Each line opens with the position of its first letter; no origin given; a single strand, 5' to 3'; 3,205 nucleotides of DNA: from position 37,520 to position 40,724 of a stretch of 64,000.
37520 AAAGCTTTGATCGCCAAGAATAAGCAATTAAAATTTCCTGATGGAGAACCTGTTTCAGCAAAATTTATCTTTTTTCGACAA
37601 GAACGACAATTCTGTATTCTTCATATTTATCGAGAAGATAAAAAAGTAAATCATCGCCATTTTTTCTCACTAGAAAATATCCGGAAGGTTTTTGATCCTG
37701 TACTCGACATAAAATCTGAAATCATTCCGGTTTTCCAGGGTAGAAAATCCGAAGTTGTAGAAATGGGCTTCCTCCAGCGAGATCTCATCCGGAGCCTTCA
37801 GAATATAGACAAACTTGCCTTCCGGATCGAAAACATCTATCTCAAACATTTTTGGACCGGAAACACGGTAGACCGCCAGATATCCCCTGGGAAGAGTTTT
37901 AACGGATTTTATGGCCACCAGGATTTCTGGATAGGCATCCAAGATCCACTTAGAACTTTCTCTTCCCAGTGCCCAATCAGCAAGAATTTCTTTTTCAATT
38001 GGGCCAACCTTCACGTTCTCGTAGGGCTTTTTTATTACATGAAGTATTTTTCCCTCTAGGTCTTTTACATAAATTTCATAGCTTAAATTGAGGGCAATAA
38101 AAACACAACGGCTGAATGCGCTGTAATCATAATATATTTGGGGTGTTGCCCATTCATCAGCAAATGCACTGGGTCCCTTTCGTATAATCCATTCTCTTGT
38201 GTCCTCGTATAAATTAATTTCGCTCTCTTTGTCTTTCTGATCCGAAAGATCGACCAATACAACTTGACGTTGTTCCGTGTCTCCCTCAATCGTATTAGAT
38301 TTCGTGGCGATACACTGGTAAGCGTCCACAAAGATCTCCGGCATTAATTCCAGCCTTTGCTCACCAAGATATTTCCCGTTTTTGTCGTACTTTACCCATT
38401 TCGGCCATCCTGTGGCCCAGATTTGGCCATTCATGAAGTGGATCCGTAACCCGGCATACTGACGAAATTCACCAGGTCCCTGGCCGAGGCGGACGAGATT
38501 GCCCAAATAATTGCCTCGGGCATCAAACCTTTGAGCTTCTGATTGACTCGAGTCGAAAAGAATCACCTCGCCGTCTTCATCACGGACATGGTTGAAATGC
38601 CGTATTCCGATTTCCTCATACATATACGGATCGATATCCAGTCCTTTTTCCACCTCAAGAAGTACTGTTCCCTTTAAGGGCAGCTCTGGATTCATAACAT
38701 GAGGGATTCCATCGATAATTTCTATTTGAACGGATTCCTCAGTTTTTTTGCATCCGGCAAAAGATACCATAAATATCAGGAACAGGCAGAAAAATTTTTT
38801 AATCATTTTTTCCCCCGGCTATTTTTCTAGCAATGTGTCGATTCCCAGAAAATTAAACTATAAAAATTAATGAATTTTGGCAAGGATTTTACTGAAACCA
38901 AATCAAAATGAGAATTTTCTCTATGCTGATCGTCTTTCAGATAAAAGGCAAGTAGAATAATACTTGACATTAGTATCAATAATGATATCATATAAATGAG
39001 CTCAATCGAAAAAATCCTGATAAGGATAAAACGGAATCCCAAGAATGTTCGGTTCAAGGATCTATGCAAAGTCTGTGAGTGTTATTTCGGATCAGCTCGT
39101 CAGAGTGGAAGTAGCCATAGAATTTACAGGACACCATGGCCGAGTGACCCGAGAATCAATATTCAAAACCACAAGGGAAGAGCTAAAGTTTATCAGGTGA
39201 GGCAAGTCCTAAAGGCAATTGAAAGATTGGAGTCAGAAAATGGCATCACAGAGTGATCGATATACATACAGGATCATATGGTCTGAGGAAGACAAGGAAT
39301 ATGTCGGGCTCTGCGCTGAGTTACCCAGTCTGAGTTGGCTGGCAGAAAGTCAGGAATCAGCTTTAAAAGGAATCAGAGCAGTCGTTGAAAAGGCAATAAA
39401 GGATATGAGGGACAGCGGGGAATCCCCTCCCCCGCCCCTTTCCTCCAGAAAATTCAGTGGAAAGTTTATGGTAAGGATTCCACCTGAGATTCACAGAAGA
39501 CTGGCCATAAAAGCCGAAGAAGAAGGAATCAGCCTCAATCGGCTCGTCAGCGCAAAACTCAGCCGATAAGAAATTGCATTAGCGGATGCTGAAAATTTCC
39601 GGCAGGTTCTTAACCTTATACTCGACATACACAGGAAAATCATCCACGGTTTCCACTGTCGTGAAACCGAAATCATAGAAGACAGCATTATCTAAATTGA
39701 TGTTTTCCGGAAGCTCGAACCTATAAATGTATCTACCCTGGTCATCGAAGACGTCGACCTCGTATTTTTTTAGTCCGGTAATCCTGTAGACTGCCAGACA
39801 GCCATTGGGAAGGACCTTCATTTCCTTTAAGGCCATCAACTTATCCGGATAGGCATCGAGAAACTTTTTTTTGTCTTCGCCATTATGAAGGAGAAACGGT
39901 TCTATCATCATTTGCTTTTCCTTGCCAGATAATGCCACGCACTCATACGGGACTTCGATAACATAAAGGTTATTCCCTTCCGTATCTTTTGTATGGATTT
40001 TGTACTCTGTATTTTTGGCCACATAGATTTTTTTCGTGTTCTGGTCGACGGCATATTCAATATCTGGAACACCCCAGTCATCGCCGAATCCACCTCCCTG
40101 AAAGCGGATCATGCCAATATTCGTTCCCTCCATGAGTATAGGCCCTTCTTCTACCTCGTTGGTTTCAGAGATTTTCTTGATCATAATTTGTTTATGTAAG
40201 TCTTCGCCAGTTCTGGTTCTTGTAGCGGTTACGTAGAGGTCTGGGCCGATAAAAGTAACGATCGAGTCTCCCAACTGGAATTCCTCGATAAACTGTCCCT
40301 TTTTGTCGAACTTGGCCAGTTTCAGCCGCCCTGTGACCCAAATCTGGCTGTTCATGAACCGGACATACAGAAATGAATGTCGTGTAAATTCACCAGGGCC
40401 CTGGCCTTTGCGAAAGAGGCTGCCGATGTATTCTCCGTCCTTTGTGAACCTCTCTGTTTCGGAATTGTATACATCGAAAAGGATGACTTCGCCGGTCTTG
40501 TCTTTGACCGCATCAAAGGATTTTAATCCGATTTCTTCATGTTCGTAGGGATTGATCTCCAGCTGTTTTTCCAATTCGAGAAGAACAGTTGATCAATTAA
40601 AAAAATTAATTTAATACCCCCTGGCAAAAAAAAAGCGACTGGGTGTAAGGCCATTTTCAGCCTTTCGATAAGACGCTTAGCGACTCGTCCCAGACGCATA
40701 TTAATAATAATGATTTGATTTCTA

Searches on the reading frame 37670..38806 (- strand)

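Call 50: search_protein_families(library=pfam, proteins=[window:37670-38806:-], max_evalue=0.01)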
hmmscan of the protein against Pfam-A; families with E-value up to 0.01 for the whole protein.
window:37670-38806:- (378 aa): 1 family
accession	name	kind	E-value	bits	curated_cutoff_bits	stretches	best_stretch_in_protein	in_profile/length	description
PF17170.10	DUF5128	-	6.4e-08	32.6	22.9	1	67-164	42-144/321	6-bladed beta-propeller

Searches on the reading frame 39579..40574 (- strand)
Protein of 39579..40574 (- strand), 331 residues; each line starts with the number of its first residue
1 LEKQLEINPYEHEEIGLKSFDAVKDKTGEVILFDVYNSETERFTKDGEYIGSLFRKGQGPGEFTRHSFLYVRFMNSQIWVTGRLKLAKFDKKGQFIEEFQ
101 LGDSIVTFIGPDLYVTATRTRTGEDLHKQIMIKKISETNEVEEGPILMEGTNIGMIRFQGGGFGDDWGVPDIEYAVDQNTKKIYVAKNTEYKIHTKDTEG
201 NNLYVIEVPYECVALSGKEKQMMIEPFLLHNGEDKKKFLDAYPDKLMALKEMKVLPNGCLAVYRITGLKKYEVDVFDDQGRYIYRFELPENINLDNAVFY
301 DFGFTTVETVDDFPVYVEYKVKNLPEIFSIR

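Call 50: search_protein_families(library=pfam, proteins=[window:39579-40574:-], max_evalue=0.01)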
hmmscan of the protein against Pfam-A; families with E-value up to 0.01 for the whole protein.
window:39579-40574:- (331 aa): 2 families
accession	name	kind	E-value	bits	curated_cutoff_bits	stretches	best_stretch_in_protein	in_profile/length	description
PF17170.10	DUF5128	-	4.1e-08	33.2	22.9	1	14-108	40-137/321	6-bladed beta-propeller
PF08450.18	SGL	-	0.00061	19.9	26.3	0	174-220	189-237/246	SMP-30/Gluconolactonase/LRE-like region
